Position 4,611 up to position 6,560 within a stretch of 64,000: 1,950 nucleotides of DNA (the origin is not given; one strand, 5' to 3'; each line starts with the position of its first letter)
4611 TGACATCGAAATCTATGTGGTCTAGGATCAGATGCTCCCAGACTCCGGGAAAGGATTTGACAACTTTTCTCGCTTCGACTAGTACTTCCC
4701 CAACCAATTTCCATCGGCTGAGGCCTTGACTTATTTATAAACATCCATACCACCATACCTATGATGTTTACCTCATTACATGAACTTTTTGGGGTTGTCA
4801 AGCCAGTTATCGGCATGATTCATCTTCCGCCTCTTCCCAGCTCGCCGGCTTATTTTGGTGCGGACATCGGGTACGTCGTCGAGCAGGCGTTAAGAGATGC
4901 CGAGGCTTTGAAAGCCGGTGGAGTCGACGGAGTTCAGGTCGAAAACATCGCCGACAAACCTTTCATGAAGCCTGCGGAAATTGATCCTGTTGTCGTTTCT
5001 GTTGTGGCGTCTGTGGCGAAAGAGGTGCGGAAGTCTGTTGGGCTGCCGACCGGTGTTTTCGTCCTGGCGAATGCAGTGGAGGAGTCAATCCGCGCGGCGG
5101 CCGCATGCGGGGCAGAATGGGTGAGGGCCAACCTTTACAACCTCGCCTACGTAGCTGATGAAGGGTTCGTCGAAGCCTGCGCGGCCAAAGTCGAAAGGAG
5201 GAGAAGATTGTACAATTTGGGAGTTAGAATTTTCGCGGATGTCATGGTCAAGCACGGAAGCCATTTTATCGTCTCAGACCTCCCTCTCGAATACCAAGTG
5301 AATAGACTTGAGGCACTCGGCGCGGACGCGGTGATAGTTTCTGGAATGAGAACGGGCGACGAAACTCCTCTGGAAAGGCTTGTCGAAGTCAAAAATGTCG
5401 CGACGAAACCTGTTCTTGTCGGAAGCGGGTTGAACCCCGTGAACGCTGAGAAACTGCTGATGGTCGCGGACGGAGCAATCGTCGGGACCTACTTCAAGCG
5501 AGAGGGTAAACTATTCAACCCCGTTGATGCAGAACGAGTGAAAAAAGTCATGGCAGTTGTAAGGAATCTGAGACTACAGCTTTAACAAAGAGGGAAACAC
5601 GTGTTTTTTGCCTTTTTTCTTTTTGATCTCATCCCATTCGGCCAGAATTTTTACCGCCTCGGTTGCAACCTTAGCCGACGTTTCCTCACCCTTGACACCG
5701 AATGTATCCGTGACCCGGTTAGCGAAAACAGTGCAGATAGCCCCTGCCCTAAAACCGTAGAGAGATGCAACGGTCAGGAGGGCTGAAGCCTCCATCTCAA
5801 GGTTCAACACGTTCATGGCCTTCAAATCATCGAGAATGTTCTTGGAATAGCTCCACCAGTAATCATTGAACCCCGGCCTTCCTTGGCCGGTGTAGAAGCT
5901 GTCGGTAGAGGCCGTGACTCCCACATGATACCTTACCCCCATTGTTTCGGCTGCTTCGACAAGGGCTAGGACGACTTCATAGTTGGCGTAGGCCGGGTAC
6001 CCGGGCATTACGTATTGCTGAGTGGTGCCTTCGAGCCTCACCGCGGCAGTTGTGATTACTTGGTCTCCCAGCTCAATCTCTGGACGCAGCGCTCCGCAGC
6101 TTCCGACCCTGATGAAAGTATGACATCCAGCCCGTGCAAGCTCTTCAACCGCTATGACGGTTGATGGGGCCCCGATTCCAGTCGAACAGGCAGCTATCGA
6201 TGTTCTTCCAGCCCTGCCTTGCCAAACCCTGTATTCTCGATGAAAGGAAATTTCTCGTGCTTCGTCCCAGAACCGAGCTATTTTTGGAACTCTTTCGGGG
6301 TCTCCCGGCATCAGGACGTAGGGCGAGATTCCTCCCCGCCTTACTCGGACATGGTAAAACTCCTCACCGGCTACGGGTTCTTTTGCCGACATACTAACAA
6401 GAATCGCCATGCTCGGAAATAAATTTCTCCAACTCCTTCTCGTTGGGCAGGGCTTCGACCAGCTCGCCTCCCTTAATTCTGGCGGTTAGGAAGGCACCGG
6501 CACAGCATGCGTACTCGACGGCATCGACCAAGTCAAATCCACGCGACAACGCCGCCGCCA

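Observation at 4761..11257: Two paralogous BtpA/SgcQ TIM-barrel genes wired into the nucleoside island, one directly coupled to a non-ribokinase PfkB kinase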

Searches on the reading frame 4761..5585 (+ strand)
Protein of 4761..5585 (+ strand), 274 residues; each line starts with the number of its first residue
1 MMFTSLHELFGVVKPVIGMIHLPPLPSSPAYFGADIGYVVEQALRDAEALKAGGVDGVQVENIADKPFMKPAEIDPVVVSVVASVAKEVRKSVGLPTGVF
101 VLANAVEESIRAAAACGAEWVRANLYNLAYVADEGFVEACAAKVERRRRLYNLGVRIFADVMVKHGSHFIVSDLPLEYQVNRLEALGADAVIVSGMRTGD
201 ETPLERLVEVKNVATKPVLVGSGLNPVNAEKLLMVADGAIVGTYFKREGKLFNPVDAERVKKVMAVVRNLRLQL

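Call 3: search_protein_families(library=pfam, proteins=[window:4761-5585:+])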
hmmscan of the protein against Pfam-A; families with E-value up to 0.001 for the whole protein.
window:4761-5585:+ (274 aa): 1 family
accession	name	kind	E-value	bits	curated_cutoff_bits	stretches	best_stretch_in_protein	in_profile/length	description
PF03437.21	BtpA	-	3.9e-70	236.6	30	1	14-267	3-252/254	BtpA family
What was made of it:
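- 4761..5585 (+): BtpA paralog 1 (274 aa). PF03437 E=3.9e-70 (call 3).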

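Call 7: search_protein_families(library=ncbifam, proteins=[window:4761-5585:+], max_evalue=0.00001)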
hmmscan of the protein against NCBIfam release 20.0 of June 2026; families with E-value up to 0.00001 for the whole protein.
window:4761-5585:+ (274 aa): 2 families
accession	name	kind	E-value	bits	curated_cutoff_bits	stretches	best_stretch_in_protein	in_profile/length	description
TIGR00259.1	thylakoid_BtpA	subfamily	2.3e-67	227.2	153.4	1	14-269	2-254/257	BtpA/SgcQ family protein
NF045918.1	PhsystIBiosynBtpA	equivalog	1e-60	205.3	400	1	6-267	1-260/261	photosystem I biogenesis protein BtpA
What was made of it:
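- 4761..5585 (+): TIGR00259 227.2 bits against 153.4 (call 7).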

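Call 53: find_homologous_proteins(query=window:4761-5585:+, max_evalue=1e-10)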
Query window:4761-5585:+ (274 aa): 1225 proteins with E <= 1e-10 among 8000 candidates; the best 120 are listed.
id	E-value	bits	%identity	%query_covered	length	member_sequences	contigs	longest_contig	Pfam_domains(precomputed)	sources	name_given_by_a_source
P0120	3.4e-171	585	100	100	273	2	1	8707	PF03437.22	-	-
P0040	6.9e-114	398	66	99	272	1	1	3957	PF03437.22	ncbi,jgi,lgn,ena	-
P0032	1.1e-112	394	66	99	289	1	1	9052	PF03437.22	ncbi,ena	-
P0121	1.1e-110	387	67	100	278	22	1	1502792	PF03437.22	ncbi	ncbi:MAG: BtpA/SgcQ family protein [Candidatus Caldarchaeum sp.]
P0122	1.1e-109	384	68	97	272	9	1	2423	PF03437.22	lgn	-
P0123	1.9e-109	383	67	99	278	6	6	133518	PF03437.22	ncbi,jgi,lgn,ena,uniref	ncbi:MAG: BtpA/SgcQ family protein [Candidatus Caldarchaeum sp.]|uniref:BtpA/SgcQ family protein n=1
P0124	1.5e-108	380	65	100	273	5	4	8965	PF03437.22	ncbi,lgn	ncbi:MAG: BtpA/SgcQ family protein [Nitrososphaerota archaeon]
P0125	4.3e-107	375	63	99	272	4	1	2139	PF03437.22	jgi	-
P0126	5.9e-105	368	64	97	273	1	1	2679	PF03437.22,PF02310.25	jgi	jgi:membrane complex biogenesis BtpA family protein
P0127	1.5e-104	367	65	99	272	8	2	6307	PF03437.22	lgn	-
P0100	9.9e-104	364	65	97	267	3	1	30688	PF03437.22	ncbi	-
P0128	1.1e-103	364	65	99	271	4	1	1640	PF03437.22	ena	-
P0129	9.7e-103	361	64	97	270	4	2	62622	PF03437.22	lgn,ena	-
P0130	1.6e-102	360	62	98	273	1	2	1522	PF03437.22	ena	-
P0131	2.1e-102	360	64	97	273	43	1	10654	PF03437.22,PF02310.25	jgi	jgi:membrane complex biogenesis BtpA family protein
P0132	5.1e-102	359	64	97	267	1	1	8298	PF03437.22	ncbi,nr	ncbi:MAG: BtpA/SgcQ family protein [Aigarchaeota archaeon]|nr:BtpA/SgcQ family protein [Candidatus P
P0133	6.9e-100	352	63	97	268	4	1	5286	PF03437.22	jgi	-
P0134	9.2e-96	338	71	85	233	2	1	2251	PF03437.22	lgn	-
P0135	3.5e-91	323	58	97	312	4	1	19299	PF03437.22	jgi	-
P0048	2.1e-90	321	59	97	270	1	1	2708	PF03437.22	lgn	-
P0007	5.6e-90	319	58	99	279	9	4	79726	PF03437.22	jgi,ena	jgi:membrane complex biogenesis BtpA family protein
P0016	9.4e-90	319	57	99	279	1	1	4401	PF03437.22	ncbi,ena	-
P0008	1.5e-89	318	58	99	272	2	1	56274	PF03437.22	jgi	-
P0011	2.8e-89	317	58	99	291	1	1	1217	PF03437.22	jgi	-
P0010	3.7e-89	317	59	99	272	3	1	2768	PF03437.22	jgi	jgi:membrane complex biogenesis BtpA family protein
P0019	7.2e-89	316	57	97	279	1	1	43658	PF03437.22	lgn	-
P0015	7.9e-89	316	57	98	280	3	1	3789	PF03437.22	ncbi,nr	ncbi:MAG TPA: BtpA/SgcQ family protein [Aigarchaeota archaeon]|nr:BtpA/SgcQ family protein [Aigarcha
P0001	5.2e-88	313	57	99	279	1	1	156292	PF03437.22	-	-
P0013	6.3e-88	313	58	99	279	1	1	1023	PF03437.22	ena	-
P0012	2.4e-87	311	57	97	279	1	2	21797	PF03437.22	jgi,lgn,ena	-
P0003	4.0e-87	310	57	99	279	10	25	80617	PF03437.22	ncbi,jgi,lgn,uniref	ncbi:MAG: BtpA/SgcQ family protein [Candidatus Caldarchaeum sp.]|uniref:BtpA/SgcQ family protein n=1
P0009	2.1e-86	308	56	98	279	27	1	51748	PF03437.22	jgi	jgi:uncharacterized protein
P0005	2.3e-86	308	56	99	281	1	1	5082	PF03437.22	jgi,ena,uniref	uniref:BtpA/SgcQ family protein n=1 Tax=Caldiarchaeum subterraneum TaxID=311458 RepID=A0A7C5U646_CAL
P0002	2.3e-86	308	56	99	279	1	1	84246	PF03437.22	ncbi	ncbi:MAG: BtpA/SgcQ family protein [Candidatus Caldarchaeum sp.]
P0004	2.4e-86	307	56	99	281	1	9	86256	PF03437.22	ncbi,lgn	ncbi:MAG: BtpA/SgcQ family protein [Candidatus Caldarchaeum sp.]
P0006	2.4e-86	307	56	99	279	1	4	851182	PF03437.22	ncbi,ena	ncbi:MAG: BtpA/SgcQ family protein [Candidatus Caldarchaeum sp.]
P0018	2.5e-85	304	55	98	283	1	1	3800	PF03437.22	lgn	-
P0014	2.0e-84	301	55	97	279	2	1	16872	PF03437.22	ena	-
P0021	2.1e-84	301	54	99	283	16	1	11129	PF03437.22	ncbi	-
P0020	2.8e-84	301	56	99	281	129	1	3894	PF03437.22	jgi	jgi:membrane complex biogenesis BtpA family protein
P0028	4.5e-84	300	57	96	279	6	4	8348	PF03437.22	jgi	-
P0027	1.6e-83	298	57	96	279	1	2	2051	PF03437.22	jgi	-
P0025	2.2e-82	294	56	95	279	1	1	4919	PF03437.22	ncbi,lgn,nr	ncbi:MAG: BtpA/SgcQ family protein [Aigarchaeota archaeon]|nr:BtpA/SgcQ family protein [Aigarchaeota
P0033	2.6e-82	294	55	96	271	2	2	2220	PF03437.22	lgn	-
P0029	9.6e-82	292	56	95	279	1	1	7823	PF03437.22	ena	-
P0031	4.8e-81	290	54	95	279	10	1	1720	PF03437.22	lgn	-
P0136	9.1e-76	273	53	92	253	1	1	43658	PF03437.22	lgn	-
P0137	3.7e-74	268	52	97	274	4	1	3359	PF03437.22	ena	-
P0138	2.6e-72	261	50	97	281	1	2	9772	PF03437.22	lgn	-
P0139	1.2e-70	256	50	97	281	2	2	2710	PF03437.22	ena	-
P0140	3.1e-70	255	49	98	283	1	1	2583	PF03437.22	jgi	-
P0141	3.2e-70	255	50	97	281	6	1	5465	PF03437.22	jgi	jgi:membrane complex biogenesis BtpA family protein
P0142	1.6e-69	252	49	97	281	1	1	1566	PF03437.22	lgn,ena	-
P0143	1.7e-69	252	49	97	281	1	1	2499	PF03437.22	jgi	-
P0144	9.1e-69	250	50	97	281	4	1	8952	PF03437.22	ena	-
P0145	1.5e-68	249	50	97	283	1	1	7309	PF03437.22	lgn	-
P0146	1.1e-67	246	49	97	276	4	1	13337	PF03437.22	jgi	-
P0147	1.3e-67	246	49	98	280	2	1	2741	PF03437.22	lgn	-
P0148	1.9e-67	246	49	97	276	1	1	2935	PF03437.22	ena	-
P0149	1.9e-67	246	47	97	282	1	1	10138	PF03437.22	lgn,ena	-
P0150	6.3e-67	244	48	97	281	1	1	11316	PF03437.22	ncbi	ncbi:MAG: BtpA/SgcQ family protein [Nocardioidaceae bacterium]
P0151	8.5e-67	243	48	97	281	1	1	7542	PF03437.22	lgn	-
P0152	1.2e-66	243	47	97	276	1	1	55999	PF03437.22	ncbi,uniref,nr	ncbi:BtpA/SgcQ family protein [Phycicoccus sp. Root101]|uniref:BtpA/SgcQ family protein n=1 Tax=Phyc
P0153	1.2e-66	243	48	97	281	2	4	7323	PF03437.22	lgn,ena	-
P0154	1.7e-66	242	47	97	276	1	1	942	PF03437.22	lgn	-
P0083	1.0e-65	240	51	97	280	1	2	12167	PF03437.22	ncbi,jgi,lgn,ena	-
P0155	1.1e-65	240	48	97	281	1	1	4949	PF03437.22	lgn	-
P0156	1.3e-65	240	48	97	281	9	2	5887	PF03437.22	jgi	-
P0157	1.5e-65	239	47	97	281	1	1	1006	PF03437.22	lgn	-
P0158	3.3e-65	238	47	97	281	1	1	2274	PF03437.22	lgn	-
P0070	4.7e-65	238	45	99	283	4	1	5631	PF03437.22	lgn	-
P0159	1.0e-64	237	48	98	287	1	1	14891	PF03437.22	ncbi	-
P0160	4.2e-64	235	47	97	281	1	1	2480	PF03437.22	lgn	-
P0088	7.0e-64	234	46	99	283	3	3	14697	PF03437.22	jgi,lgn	jgi:membrane complex biogenesis BtpA family protein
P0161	1.5e-63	233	48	97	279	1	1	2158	PF03437.22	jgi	jgi:membrane complex biogenesis BtpA family protein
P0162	2.3e-63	232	43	96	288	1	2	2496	PF03437.22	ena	-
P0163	2.8e-63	232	45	98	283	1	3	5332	PF03437.22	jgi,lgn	jgi:uncharacterized protein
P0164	3.9e-63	231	44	98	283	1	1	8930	PF03437.22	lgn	-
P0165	9.5e-63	230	44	98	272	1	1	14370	PF03437.22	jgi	jgi:uncharacterized protein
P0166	1.2e-62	230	46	97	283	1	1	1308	PF03437.22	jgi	jgi:membrane complex biogenesis BtpA family protein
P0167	1.4e-62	230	42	97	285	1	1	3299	PF03437.22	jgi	jgi:membrane complex biogenesis BtpA family protein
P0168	2.9e-62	229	45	98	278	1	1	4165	PF03437.22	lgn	-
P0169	3.3e-62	228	44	99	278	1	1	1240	PF03437.22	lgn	-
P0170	3.8e-62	228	46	99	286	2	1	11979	PF00290.27,PF03437.22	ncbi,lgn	-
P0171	3.9e-62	228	46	97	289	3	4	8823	PF03437.22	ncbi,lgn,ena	-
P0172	4.4e-62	228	50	98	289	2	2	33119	PF03437.22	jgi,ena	-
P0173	6.8e-62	227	44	98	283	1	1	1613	PF03437.22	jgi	jgi:membrane complex biogenesis BtpA family protein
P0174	8.6e-62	227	45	97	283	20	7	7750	PF03437.22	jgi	jgi:membrane complex biogenesis BtpA family protein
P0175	9.4e-62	227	49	97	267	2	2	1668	PF03437.22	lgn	-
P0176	1.3e-61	226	47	97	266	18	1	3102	PF03437.22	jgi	-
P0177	1.8e-61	226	44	98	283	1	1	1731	PF03437.22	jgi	jgi:uncharacterized protein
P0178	2.0e-61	226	50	99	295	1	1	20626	PF03437.22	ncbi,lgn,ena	-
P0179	2.3e-61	226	46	97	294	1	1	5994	PF03437.22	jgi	-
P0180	2.4e-61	226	45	98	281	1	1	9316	PF03437.22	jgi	jgi:uncharacterized protein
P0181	2.7e-61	225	44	97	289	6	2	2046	PF03437.22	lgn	-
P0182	3.0e-61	225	45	98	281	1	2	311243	PF03437.22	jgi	jgi:membrane complex biogenesis BtpA family protein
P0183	3.7e-61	225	45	98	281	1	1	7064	PF03437.22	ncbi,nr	ncbi:MAG TPA: BtpA/SgcQ family protein [Pararobbsia sp.]|nr:BtpA/SgcQ family protein [Pararobbsia sp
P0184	4.0e-61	225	45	98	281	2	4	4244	PF03437.22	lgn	-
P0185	4.1e-61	225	45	97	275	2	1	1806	PF03437.22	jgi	jgi:membrane complex biogenesis BtpA family protein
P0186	5.3e-61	224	45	98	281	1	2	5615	PF03437.22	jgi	jgi:membrane complex biogenesis BtpA family protein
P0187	7.3e-61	224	45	98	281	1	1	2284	PF03437.22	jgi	jgi:uncharacterized protein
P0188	7.8e-61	224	44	98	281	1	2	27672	PF03437.22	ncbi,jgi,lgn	jgi:membrane complex biogenesis BtpA family protein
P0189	8.3e-61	224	45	97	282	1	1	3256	PF03437.22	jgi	jgi:membrane complex biogenesis BtpA family protein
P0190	1.0e-60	224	45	98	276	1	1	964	PF03437.22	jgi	jgi:membrane complex biogenesis BtpA family protein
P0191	1.1e-60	223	44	98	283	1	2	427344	PF03437.22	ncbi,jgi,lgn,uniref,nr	ncbi:BtpA family membrane complex biogenesis protein [Mesorhizobium sp. LCM 4577]|jgi:membrane compl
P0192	1.1e-60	223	45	98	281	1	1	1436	PF03437.22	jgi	jgi:membrane complex biogenesis BtpA family protein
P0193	1.2e-60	223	46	97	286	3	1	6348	PF00290.27,PF03437.22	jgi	jgi:membrane complex biogenesis BtpA family protein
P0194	1.2e-60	223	45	98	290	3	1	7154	PF03437.22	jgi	jgi:uncharacterized protein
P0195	1.3e-60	223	45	99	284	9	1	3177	PF03437.22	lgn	-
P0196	1.3e-60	223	44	97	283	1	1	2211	PF03437.22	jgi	-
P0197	1.9e-60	223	45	98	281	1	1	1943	PF03437.22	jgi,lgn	jgi:hypothetical protein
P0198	2.0e-60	223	46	97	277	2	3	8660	PF03437.22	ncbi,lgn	-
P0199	2.3e-60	222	44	98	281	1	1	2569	PF03437.22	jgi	jgi:membrane complex biogenesis BtpA family protein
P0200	2.4e-60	222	44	98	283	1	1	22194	PF03437.22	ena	-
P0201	2.8e-60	222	45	98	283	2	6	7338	PF03437.22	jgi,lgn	jgi:membrane complex biogenesis BtpA family protein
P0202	2.8e-60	222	44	98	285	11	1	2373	PF03437.22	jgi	jgi:uncharacterized protein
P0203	3.8e-60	222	44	98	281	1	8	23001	PF03437.22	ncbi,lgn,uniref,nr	ncbi:BtpA/SgcQ family protein [Caballeronia mineralivorans]|uniref:BtpA/SgcQ family protein n=1 Tax=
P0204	4.2e-60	221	44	98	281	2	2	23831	PF03437.22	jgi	jgi:membrane complex biogenesis BtpA family protein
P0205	1.2e-59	220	45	97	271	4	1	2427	PF03437.22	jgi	-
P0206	1.7e-59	219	44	98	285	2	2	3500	PF03437.22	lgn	-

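Call 57: find_encoding_contigs(protein=P0152, flank=9000, max_places=1)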
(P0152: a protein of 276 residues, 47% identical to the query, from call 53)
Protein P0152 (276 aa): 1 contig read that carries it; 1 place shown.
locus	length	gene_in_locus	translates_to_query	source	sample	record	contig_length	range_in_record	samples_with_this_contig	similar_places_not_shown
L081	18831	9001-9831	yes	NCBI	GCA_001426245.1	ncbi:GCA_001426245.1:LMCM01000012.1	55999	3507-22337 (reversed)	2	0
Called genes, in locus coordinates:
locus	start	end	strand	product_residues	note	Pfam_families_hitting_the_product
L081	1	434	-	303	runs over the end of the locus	PF13581:HATPase_c_2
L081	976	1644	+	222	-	-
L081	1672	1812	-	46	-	-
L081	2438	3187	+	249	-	PF00392:GntR, PF07702:UTRA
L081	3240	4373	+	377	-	PF00532:Peripla_BP_1, PF13407:Peripla_BP_4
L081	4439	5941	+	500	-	PF00005:ABC_tran, PF13304:AAA_21 (faint), PF00005:ABC_tran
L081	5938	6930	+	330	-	PF02653:BPD_transp_2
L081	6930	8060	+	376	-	-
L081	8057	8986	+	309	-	PF00294:PfkB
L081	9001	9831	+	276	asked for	PF03437:BtpA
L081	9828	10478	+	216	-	PF00923:TAL_FSA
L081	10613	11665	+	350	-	PF01791:DeoC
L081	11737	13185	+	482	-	PF00171:Aldedh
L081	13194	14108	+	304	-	PF00171:Aldedh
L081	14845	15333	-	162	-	PF01878:EVE (weak)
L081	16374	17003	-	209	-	PF22531:DUF7002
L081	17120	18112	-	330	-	PF10708:DUF2510, PF03803:Scramblase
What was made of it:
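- In Phycicoccus L081, PfkB-BtpA is followed by TAL_FSA, a DeoC-family aldolase and two aldehyde dehydrogenases (call 57). L081 already has two aldolases downstream of BtpA (call 57).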

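Call 59: search_protein_families(library=pfam, proteins=[L081:6930-8060:+], max_evalue=1)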
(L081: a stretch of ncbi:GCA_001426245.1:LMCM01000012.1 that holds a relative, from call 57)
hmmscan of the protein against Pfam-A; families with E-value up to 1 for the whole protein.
L081:6930-8060:+ (376 aa): 1 family
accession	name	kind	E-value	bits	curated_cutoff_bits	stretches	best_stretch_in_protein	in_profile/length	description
PF19462.4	DUF5999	-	0.016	15.6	27.5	1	122-152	15-45/57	Family of unknown function (DUF5999)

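Call 64: find_encoding_contigs(protein=P0135, flank=10000, max_places=1)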
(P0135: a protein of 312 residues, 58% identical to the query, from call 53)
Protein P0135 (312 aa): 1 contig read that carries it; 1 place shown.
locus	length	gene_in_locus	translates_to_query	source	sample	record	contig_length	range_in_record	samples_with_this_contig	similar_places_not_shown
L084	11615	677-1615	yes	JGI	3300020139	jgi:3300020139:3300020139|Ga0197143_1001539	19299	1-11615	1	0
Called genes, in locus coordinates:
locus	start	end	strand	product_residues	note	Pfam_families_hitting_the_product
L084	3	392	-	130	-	?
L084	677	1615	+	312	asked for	PF03437:BtpA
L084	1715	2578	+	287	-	PF00294:PfkB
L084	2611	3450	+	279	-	PF03437:BtpA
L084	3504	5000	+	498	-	PF02608:Bmp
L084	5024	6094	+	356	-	PF02653:BPD_transp_2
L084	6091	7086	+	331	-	PF02653:BPD_transp_2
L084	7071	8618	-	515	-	PF00005:ABC_tran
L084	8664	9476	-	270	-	PF01048:PNP_UDP_1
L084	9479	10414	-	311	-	PF00294:PfkB, PF08543:Phos_pyr_kin, PF01256:Carb_kinase (weak)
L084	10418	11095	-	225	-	PF01791:DeoC (weak)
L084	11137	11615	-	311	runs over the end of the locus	PF01156:IU_nuc_hydro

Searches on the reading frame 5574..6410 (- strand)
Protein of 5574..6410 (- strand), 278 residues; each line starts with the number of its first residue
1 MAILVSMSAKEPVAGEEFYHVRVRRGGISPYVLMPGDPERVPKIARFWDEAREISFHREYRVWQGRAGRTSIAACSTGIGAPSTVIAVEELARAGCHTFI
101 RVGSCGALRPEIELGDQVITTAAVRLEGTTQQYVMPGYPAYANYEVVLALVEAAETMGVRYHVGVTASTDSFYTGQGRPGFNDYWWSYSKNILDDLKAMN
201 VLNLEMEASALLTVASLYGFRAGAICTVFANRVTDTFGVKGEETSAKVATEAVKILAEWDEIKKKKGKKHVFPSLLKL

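Call 3: search_protein_families(library=pfam, proteins=[window:5574-6410:-])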
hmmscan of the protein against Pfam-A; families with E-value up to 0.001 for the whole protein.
window:5574-6410:- (278 aa): 1 family
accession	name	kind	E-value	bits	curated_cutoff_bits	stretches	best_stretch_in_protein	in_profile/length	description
PF01048.26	PNP_UDP_1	-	9.2e-41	140.2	25.1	1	31-250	2-218/233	Phosphorylase superfamily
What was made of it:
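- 5574..6410 (-): Uridine phosphorylase (Udp). PF01048 (call 3).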

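Call 7: search_protein_families(library=ncbifam, proteins=[window:5574-6410:-], max_evalue=0.00001)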
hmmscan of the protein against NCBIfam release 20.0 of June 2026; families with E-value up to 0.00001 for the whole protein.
window:5574-6410:- (278 aa): 10 families
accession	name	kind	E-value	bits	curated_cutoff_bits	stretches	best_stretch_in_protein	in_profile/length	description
TIGR01718.1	Uridine-psphlse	equivalog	2.7e-86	288.9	280.3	1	19-257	2-245/245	uridine phosphorylase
NF008383.0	PRK11178.1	equivalog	3.5e-63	213.3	262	1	32-257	22-246/254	uridine phosphorylase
NF004489.0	PRK05819.1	subfamily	2.1e-34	118.8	230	1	20-234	5-209/236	DeoD-type purine-nucleoside phosphorylase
TIGR00107.1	deoD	equivalog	2e-30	106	232.25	1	20-235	1-206/232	purine-nucleoside phosphorylase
NF009914.0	PRK13374.1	subfamily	1.5e-28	100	338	1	20-233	5-208/235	DeoD-type purine-nucleoside phosphorylase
NF005500.0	PRK07115.1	equivalog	9.4e-20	70.9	264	1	68-253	61-233/261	AMP nucleosidase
TIGR01721.1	AMN-like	hypoth_equivalog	2.3e-17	63.1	307.2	1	67-250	57-228/269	AMP nucleosidase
TIGR01719.1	euk_UDPppase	equivalog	1.7e-15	57.1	249.95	1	31-234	33-255/287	uridine phosphorylase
NF004079.0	PRK05584.1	equivalog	2.1e-08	34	169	1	57-221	28-189/232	5'-methylthioadenosine/adenosylhomocysteine nucleosidase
TIGR01717.1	AMP-nucleosdse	equivalog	4.6e-06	25.7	364.7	1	72-212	265-403/478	AMP nucleosidase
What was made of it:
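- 5574..6410 (-): TIGR01718 equivalog 288.9 bits against a cut-off of 280.3 (call 7).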
